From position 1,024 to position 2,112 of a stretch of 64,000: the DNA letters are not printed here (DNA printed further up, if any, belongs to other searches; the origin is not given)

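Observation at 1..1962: Dissociated NRPS-like A-F-T module with an AAC(3)-family transferase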

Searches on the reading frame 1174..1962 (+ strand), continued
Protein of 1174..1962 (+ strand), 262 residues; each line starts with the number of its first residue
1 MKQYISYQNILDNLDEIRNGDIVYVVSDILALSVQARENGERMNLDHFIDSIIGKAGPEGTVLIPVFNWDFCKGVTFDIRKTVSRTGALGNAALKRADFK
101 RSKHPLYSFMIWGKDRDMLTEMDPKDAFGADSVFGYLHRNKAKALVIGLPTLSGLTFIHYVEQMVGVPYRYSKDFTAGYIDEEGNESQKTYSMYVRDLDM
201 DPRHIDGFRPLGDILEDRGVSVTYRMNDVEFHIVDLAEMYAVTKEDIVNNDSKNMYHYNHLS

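Call 23: search_solved_structures(query=L003:2480-3991:+, show_alignments=2, max_evalue=1e-20)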
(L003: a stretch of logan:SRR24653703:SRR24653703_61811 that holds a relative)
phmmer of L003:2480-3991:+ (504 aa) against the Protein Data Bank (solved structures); distinct sequences matched with E-value up to 1e-20: 82 (the best 60 are shown).
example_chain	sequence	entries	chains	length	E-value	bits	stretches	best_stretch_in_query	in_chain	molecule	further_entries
6mfy_A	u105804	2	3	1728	1.1e-127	429.9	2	5-502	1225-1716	Linear gramicidin synthase subunit A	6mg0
9be4_A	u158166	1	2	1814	1.3e-127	429.7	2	5-502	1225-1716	Linear gramicidin synthase subunit A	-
9be3_A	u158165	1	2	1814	1.3e-127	429.7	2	5-502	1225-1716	Linear gramicidin synthase subunit A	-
6mfz_A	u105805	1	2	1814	1.3e-127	429.7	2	5-502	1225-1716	Linear gramicidin synthase subunit A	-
9meh_A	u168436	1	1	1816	1.3e-127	429.7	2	5-502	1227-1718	Linear gramicidin synthase subunit A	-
8xjz_C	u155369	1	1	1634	9.4e-89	301.5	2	4-497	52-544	Peptide synthetase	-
9bfd_A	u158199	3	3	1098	6.2e-72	246.1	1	7-500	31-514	Tyrocidine synthase 1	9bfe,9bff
2vsq_A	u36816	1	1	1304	1.2e-69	238.6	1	9-499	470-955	SURFACTIN SYNTHETASE SUBUNIT 3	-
1amu_A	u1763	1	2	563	5e-67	229.9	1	9-500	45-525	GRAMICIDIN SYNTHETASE 1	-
8jbr_A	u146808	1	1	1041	2.2e-63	217.9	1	9-497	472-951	McyA protein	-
9bfd_B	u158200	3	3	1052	1e-61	212.4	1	11-500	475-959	Tyrocidine synthase 2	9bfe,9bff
6o6e_B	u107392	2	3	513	1.9e-60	208.1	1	12-499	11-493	L-proline--[L-prolyl-carrier protein] ligase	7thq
3e7w_A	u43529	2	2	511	1.1e-58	202.4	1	5-500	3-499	D-alanine--poly(phosphoribitol) ligase subunit 1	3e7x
5u89_A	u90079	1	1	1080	2.2e-58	201.4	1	6-498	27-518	Amino acid adenylation domain protein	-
7vhv_D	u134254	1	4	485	2.4e-58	201.2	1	3-500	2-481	D-alanine--D-alanyl carrier protein ligase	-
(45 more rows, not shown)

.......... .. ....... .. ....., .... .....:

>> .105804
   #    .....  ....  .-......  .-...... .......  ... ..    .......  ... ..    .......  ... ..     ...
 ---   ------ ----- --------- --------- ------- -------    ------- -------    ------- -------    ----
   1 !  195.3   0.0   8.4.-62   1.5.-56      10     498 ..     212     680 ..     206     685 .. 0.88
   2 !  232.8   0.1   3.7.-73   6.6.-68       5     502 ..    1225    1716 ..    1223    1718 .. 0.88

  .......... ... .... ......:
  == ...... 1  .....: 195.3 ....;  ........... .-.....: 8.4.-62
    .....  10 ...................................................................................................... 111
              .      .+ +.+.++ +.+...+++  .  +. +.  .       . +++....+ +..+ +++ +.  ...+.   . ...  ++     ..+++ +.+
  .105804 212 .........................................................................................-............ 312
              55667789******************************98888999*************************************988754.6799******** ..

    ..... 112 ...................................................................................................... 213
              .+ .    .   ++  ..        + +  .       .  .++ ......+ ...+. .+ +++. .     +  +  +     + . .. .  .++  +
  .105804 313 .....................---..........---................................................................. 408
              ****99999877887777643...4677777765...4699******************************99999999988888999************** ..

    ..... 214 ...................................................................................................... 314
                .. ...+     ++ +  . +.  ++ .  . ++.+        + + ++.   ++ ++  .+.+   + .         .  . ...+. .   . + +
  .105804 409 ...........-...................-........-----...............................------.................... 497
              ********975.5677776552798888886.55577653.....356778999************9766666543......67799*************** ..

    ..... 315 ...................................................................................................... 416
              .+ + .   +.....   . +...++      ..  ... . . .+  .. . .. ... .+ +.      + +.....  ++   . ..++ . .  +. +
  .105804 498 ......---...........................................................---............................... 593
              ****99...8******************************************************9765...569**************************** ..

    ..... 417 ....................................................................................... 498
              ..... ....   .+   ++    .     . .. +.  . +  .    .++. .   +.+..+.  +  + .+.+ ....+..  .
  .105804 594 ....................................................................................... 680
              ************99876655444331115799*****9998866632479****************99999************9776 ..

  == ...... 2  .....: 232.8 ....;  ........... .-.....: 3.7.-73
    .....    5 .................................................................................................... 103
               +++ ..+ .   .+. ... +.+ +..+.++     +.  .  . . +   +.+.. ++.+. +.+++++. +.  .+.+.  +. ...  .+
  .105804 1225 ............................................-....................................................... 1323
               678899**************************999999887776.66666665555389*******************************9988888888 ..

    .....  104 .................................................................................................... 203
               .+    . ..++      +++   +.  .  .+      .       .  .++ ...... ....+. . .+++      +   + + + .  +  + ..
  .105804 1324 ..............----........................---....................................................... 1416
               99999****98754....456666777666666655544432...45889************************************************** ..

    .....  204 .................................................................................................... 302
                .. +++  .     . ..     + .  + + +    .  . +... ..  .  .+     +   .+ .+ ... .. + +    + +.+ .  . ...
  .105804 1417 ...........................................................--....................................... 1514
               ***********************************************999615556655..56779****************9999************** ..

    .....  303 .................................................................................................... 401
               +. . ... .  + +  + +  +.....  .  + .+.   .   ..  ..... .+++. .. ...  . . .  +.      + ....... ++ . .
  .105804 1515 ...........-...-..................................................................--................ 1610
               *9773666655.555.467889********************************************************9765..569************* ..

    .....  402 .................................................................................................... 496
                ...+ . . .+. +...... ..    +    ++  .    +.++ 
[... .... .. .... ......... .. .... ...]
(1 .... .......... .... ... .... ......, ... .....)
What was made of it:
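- On NRPS-type amino-acid adenylation enzymes (ANL superfamily): PDB matches: LgrA, PheA, DltA (call 23).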

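Call 28: search_solved_structures(query=A1, show_alignments=3, max_evalue=0.01)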
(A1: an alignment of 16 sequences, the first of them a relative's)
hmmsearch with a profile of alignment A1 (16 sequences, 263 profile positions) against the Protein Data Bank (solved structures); distinct sequences matched with E-value up to 0.01: 6.
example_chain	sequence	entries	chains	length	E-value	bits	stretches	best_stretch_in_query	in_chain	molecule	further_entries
2nyg_A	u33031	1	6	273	6.9e-10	41.8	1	67-255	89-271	YokD protein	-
3sma_A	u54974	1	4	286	1.3e-08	37.7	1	76-161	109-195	FrbF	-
3e4f_A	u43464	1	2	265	1.2e-06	31.3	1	69-160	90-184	Aminoglycoside N3-acetyltransferase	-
3ijw_A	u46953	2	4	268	1.2e-06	31.2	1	82-160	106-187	Aminoglycoside N3-acetyltransferase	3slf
3n0s_A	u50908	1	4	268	2.6e-06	30.1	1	82-149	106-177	Aminoglycoside N3-acetyltransferase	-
3kzl_A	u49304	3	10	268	2.6e-06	30.1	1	82-149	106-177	Aminoglycoside N3-acetyltransferase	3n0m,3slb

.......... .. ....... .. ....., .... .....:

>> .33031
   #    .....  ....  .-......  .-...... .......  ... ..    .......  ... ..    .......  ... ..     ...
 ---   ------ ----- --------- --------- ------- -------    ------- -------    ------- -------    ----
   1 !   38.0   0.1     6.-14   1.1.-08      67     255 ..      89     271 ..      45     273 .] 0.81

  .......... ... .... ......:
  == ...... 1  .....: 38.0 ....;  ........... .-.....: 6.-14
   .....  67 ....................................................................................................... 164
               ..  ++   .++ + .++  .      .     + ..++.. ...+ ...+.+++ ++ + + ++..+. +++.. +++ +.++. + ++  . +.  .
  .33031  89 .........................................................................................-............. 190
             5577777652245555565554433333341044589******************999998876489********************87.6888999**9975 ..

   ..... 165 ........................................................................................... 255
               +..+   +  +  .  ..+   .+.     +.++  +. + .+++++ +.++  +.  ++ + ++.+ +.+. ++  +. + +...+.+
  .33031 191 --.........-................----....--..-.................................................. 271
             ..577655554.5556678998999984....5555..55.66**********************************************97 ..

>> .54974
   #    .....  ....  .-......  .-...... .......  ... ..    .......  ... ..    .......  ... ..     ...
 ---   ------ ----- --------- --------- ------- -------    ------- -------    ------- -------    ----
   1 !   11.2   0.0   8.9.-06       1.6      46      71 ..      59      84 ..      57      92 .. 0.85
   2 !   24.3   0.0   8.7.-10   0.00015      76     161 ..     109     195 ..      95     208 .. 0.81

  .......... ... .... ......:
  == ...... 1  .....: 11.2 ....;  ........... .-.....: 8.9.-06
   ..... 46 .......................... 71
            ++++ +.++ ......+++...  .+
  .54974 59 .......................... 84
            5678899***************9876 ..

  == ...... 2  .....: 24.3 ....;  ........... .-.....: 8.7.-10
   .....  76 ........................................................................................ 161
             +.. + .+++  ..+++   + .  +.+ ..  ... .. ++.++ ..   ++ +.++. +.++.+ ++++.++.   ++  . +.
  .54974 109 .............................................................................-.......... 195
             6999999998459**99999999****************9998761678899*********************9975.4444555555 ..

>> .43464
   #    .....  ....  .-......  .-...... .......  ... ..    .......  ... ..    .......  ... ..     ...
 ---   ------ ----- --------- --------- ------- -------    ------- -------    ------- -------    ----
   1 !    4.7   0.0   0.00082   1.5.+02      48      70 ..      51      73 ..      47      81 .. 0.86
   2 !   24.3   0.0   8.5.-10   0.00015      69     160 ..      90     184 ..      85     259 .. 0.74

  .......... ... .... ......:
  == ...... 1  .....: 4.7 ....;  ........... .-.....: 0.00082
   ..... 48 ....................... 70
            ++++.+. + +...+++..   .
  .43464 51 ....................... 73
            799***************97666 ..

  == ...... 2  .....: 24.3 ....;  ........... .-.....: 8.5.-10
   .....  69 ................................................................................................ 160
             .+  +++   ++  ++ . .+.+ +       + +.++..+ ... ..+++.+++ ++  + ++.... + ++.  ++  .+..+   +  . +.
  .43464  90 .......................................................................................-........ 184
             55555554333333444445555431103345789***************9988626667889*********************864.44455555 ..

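Call 33: search_protein_families(library=pfam, proteins=[L003:1183-2463:+, L001:9178-9762:+, L003:2-1159:+], max_evalue=0.001)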
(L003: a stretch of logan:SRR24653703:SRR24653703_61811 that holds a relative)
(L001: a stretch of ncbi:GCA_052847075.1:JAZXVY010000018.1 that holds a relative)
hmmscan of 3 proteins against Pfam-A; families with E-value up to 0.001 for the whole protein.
L003:1183-2463:+ (427 aa): 4 families
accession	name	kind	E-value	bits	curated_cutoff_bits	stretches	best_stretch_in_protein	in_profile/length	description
PF16254.10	DUF4910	-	9.6e-103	342.7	26.6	1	7-348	1-247/247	Domain of unknown function (DUF4910)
PF09940.16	DUF2172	-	8.6e-31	106.6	27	1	58-149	1-92/92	Domain of unknown function (DUF2172)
PF16221.11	HTH_47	-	2.9e-23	81.6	27.1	1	351-423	3-77/78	winged helix-turn-helix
PF04389.22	Peptidase_M28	-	1.7e-06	28.3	21.3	1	219-340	71-191/193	Peptidase family M28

L001:9178-9762:+ (195 aa): 4 families
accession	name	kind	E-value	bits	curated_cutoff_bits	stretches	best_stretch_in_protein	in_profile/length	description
PF13302.13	Acetyltransf_3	-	8.5e-28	98.2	25.4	1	18-157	2-137/138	Acetyltransferase (GNAT) domain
PF00583.31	Acetyltransf_1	-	7.4e-10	39.6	20.7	1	62-156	27-115/116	Acetyltransferase (GNAT) family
PF13420.13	Acetyltransf_4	-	2.7e-05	24.7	24.3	1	20-164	1-141/155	Acetyltransferase (GNAT) domain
PF12556.13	CobS_N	-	2.7e-05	24.2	22.2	1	78-98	2-22/34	Cobaltochelatase CobS subunit N terminal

L003:2-1159:+ (386 aa): 1 family
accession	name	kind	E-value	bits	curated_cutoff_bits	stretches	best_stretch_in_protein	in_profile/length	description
PF14264.12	Glucos_trans_II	-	2.8e-24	86.3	30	1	2-196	102-296/317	Glucosyl transferase GtrII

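Call 36: predict_structure(alignment_id=A2)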
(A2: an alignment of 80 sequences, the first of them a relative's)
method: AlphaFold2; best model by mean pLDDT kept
length: 262 residues; sequences in the alignment: 80
mean_pLDDT: 97.4   pTM: 0.93
mean pLDDT of the five models: 97.4, 97.1, 97.0, 96.6, 96.3
residues with pLDDT >= 90: 257; 70-90: 3; 50-70: 1; < 50: 1
segments of 3 or more residues with pLDDT < 50: none
pLDDT, mean of each block of 10 residues (from residue 1): 87 98 98 97 98 98 99 98 97 98 99 99 98 99 98 98 98 99 98 97 96 98 98 99 99 97 77
secondary structure, 60 per line:
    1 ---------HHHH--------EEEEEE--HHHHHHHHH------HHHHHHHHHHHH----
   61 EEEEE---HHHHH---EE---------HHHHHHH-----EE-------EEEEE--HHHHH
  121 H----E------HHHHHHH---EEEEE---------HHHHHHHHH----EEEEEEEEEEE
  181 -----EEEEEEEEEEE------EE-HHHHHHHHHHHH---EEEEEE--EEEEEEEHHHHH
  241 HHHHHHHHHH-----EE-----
elements in order: H10-13 E22-27 H30-38 H45-56 E61-65 H69-73 H88-94 E109-113 H116-121 H133-139 E143-147 H157-165 E170-180 E186-196 H206-217 E221-226 E229-235 H236-250

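Call 40: fold_search(model_id=the predicted structure, library=pdb)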
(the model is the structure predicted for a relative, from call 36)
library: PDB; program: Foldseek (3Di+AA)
matches with E <= 10: 976; with E <= 0.001: 59
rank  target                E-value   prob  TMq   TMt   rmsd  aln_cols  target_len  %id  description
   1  2nyg_A                1.7e-17  1.00  0.76  0.74   3.8       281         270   21  Crystal structure of YokD protein from Bacillus subtilis (released 2006-12-12)
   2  3kzl_A                2.1e-17  1.00  0.76  0.75   3.1       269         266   17  Crystal structure of BA2930 mutant (H183G) in complex with AcCoA (released 2009-12-22)
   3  6bbz                  3.9e-17  1.00  0.77  0.76   3.2       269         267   18  Room temperature neutron/X-ray structure of sisomicin bound AAC-VIa (released 2018-02-28)
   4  6np1                  3.9e-17  1.00  0.77  0.75   3.5       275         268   16  Product state mimicry leads to aminoglycoside discrimination in an antibiotic acetyltransferase (released 2019-09-25)
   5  6bbr                  4.2e-17  1.00  0.78  0.77   3.3       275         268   17  Room temperature neutron/X-ray structure of AAC-VIa (released 2018-02-28)
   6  2nyg_D                4.7e-17  1.00  0.75  0.74   3.8       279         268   21  Crystal structure of YokD protein from Bacillus subtilis (released 2006-12-12)
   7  3n0m_A                5.7e-17  1.00  0.75  0.74   3.1       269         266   17  Crystal structure of BA2930 mutant (H183G) in complex with AcCoA (released 2010-06-09)
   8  2nyg_E                6.9e-17  1.00  0.75  0.76   3.6       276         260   20  Crystal structure of YokD protein from Bacillus subtilis (released 2006-12-12)
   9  6ntj                  7.8e-17  1.00  0.77  0.76   3.2       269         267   18  Neutron/X-ray crystal structure of AAC-VIa bound to gentamicin C1A (released 2019-09-25)
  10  3sma_C                7.8e-17  1.00  0.74  0.74   3.4       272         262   18  A new N-acetyltransferase fold in the structure and mechanism of the phosphonate biosynthetic enzyme FrbF (released 2011-08-24)
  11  3kzl_C                8.4e-17  1.00  0.76  0.75   3.1       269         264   17  Crystal structure of BA2930 mutant (H183G) in complex with AcCoA (released 2009-12-22)
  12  6mmz_A                1.0e-16  1.00  0.78  0.78   3.6       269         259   19  Crystal structure of meta-AAC0038, an environmental aminoglycoside resistance enzyme, H29A mutant apoenzyme (released 2018-10-24)
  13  6mb9_C                1.1e-16  1.00  0.79  0.78   3.0       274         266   17  Ternary (neomycin/CoA) structure of AAC-IIIb (released 2018-11-07)
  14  3e4f_B                1.2e-16  1.00  0.75  0.75   3.2       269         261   17  Crystal structure of BA2930- a putative aminoglycoside N3-acetyltransferase from Bacillus anthracis (released 2008-08-19)
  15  3n0s_B                1.2e-16  1.00  0.75  0.74   3.2       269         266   17  Crystal structure of BA2930 mutant (H183A) in complex with AcCoA (released 2010-06-09)
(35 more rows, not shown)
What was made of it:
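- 1174..1962 (+): Antibiotic_NAT-fold protein (AAC3-like, 262 aa). It is the proposed off-loading N-acyltransferase. Fold confirmed (calls 36, 40).
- On Antibiotic_NAT (PF02522) fold family: Foldseek top 50 hits are all family members (call 40).
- Closest known: AAC. Same: The same fold (TM 0.75-0.79) and the same catalytic His in T-x-x-H-x-x-E (calls 28, 40).
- It is 16-21% identical to solved AAC(3) enzymes (call 40).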

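Call 42: search_protein_families(library=pfam, proteins=[L048:608-2434:+, L048:5086-5760:+, L048:5771-6766:+, L048:6817-7569:+, L048:12057-12800:+, L048:13052-14743:+, L048:14932-15378:+, L048:2603-3574:+, L048:7586-8641:+], max_evalue=0.001)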
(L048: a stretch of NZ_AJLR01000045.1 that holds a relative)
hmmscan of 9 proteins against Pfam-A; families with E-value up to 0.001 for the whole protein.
L048:608-2434:+ (609 aa): 1 family
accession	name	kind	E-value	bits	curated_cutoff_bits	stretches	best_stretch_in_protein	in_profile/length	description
PF01973.23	MptE-like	-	1.6e-42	145.6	34.6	1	201-374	1-169/171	6-hydroxymethylpterin diphosphokinase MptE-like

L048:5086-5760:+ (225 aa): 4 families
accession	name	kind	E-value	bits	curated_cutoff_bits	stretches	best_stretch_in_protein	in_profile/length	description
PF13419.12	HAD_2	-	5.8e-26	92.1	23.8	1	8-191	2-177/178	Haloacid dehalogenase-like hydrolase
PF00702.32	Hydrolase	-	2.3e-21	77.5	26.4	1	8-186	5-191/191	haloacid dehalogenase-like hydrolase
PF13242.12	Hydrolase_like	-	1.4e-08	34.9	22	1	148-205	4-59/75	HAD-hyrolase-like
PF12710.13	HAD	-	0.00011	23.2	27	1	8-176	2-183/189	haloacid dehalogenase-like hydrolase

L048:5771-6766:+ (332 aa): 4 families
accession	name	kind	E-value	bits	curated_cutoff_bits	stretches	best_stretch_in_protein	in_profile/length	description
PF15632.11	ATPgrasp_Ter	-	6.6e-12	45.8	29.1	1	176-288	6-111/131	ATP-grasp in the biosynthetic pathway with Ter operon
PF02655.19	ATP-grasp_3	-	1.4e-09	38.7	23.2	1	113-265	3-159/160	ATP-grasp domain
PF21360.3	PylC-like_N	-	6.1e-09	36.4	27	1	3-99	1-94/96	PylC-like, N-terminal domain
PF13535.11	ATP-grasp_4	-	0.00055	20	27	0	173-267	53-157/160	ATP-grasp domain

L048:6817-7569:+ (251 aa): 2 families
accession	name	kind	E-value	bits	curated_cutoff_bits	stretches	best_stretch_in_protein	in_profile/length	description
PF02348.25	CTP_transf_3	-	3.1e-30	106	22.6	1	13-208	1-200/217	Cytidylyltransferase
PF12804.13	NTP_transf_3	-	1.4e-08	35.5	27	1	19-138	11-123/160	MobA-like NTP transferase domain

L048:12057-12800:+ (248 aa): 1 family
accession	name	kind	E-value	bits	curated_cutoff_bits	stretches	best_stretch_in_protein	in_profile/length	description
PF05711.17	TylF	-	0.00013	21.7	23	1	59-211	84-230/264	Macrocin-O-methyltransferase (TylF)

L048:13052-14743:+ (564 aa): 2 families
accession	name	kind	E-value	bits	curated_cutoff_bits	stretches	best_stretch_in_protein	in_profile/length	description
PF00702.32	Hydrolase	-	0.00054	20.8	26.4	0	250-327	104-182/191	haloacid dehalogenase-like hydrolase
PF12689.13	Acid_PPase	-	0.00055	20.3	27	0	249-331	50-139/169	Acid Phosphatase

L048:14932-15378:+ (149 aa): 2 families
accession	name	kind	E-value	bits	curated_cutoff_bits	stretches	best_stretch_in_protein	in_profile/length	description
PF13669.12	Glyoxalase_4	-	1e-16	61.6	27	1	25-135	1-109/109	Glyoxalase/Bleomycin resistance protein/Dioxygenase superfamily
PF00903.31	Glyoxalase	-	0.00045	21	20.6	0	25-122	3-99/121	Glyoxalase/Bleomycin resistance protein/Dioxygenase superfamily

L048:2603-3574:+ (324 aa): 11 families
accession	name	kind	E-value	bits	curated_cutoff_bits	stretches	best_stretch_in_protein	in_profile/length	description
PF02719.21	Polysacc_synt_2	-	1.5e-107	359.6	20.2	1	7-277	1-292/293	Polysaccharide biosynthesis protein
PF01370.27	Epimerase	-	2.8e-25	89.6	20.9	1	7-202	1-215/240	NAD dependent epimerase/dehydratase family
PF01073.25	3Beta_HSD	-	3.7e-19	69.2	22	1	8-130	1-122/280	3-beta hydroxysteroid dehydrogenase/isomerase family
PF16363.11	GDP_Man_Dehyd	-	7.1e-16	59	27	1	8-126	1-131/332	GDP-mannose 4,6 dehydratase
PF04321.23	RmlD_sub_bind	-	1.3e-12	47.9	27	1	6-173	2-157/287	RmlD substrate binding domain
PF13460.12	NAD_binding_10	-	2e-11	44.6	27.2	1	11-128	1-102/184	NAD(P)H-binding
PF05368.20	NmrA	-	1e-10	42.2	27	1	5-120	3-103/298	NmrA-like family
PF07993.18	NAD_binding_4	-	1.9e-09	37.5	20.1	1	9-130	1-142/258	Male sterility protein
PF08659.16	KR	-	3e-06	27.7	22.6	1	6-123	2-135/180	KR domain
PF00106.31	adh_short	-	4.3e-06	26.8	26.6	1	5-162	1-177/195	short chain dehydrogenase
PF03435.24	Sacchrp_dh_NADP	-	0.00081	20.2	25.1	0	7-81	1-76/129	Saccharopine dehydrogenase NADP binding domain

L048:7586-8641:+ (352 aa): 1 family
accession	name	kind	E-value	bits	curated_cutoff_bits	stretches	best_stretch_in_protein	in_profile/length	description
PF04101.22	Glyco_tran_28_C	-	4.4e-08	33.8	22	1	184-333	4-159/166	Glycosyltransferase family 28 C-terminal domain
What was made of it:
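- In Schinkia L048 the gene sits in a Pse cluster in which no GNAT was found among the ORFs I annotated (call 42).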
